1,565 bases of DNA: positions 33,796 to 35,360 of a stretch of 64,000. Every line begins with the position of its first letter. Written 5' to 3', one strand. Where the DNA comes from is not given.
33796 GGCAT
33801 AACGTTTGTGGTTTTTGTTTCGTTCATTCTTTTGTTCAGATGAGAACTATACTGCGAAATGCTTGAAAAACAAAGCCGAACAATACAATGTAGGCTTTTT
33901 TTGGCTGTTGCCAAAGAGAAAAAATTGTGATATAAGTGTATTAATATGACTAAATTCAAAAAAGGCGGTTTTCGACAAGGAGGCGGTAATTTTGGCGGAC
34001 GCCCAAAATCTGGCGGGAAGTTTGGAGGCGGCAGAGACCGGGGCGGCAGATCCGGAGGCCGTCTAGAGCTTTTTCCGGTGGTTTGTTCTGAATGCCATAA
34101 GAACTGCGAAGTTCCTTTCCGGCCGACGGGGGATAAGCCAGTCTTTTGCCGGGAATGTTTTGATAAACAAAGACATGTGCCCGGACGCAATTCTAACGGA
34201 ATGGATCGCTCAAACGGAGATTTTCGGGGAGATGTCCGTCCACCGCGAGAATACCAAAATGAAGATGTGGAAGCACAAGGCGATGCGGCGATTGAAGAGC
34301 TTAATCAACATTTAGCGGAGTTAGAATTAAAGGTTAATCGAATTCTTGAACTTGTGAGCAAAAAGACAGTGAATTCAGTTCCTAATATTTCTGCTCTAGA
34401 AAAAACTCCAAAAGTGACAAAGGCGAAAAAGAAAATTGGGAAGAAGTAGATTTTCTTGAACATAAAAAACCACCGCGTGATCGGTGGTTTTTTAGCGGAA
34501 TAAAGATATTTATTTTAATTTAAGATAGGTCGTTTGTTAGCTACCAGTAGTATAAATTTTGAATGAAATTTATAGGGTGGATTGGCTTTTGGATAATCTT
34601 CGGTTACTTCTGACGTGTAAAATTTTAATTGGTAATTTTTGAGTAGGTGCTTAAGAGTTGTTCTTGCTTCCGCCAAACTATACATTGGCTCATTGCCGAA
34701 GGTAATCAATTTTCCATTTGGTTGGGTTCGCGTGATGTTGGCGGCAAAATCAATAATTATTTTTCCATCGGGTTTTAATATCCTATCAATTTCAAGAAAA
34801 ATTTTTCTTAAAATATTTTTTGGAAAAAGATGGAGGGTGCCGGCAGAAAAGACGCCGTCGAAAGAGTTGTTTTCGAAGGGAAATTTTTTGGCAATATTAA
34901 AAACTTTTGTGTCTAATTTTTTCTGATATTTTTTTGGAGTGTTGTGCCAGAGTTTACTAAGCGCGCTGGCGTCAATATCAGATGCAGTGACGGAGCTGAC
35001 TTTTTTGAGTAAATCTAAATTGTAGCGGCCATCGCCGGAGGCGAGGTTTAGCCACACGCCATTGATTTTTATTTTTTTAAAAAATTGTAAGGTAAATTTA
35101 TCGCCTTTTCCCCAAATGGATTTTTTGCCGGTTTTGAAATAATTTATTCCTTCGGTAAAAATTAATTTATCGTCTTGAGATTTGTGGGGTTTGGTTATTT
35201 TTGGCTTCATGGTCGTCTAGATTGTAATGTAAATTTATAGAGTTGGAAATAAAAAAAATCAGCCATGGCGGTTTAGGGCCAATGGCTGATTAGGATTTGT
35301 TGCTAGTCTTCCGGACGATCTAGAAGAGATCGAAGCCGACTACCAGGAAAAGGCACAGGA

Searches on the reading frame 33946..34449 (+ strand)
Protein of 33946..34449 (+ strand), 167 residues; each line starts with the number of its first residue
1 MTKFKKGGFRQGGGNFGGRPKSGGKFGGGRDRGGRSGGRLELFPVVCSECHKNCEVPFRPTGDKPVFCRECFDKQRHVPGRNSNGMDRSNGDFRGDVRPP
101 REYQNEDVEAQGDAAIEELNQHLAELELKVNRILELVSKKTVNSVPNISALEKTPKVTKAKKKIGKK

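Call 68: search_protein_families(library=pfam, proteins=[window:33946-34449:+], max_evalue=0.001)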
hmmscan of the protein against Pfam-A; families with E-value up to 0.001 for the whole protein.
window:33946-34449:+ (167 aa): 1 family
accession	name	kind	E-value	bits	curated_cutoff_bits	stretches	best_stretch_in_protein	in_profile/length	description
PF23477.1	zf_Tbcl_2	-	1.4e-15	57.1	27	1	41-76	2-37/37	Probable treble clef zinc finger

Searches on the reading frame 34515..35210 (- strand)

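Call 10: search_protein_families(library=pfam, proteins=[window:34515-35210:-], max_evalue=0.01)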
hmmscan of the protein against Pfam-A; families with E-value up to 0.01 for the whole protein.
window:34515-35210:- (231 aa): 8 families
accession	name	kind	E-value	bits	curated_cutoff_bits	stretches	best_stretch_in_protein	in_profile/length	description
PF08241.18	Methyltransf_11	-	3.8e-15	56.7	21.2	1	54-153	1-95/95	Methyltransferase domain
PF13649.12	Methyltransf_25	-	5.3e-13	49.9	27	1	54-149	2-97/97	Methyltransferase domain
PF13847.12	Methyltransf_31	-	2.2e-09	37.6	27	1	52-157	6-113/145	Methyltransferase domain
PF08242.18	Methyltransf_12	-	2.2e-06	28.7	30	1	54-151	1-98/98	Methyltransferase domain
PF13489.12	Methyltransf_23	-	0.0002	21.6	27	1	39-157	12-121/164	Methyltransferase domain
PF05175.20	MTS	-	0.0004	20.5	23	0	36-153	19-138/170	Methyltransferase small domain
PF03848.20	TehB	-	0.0067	16.3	20.4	1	51-164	32-142/193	Tellurite resistance protein TehB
PF01209.24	Ubie_methyltran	-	0.0067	16.2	20.1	1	52-153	50-151/233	ubiE/COQ5 methyltransferase family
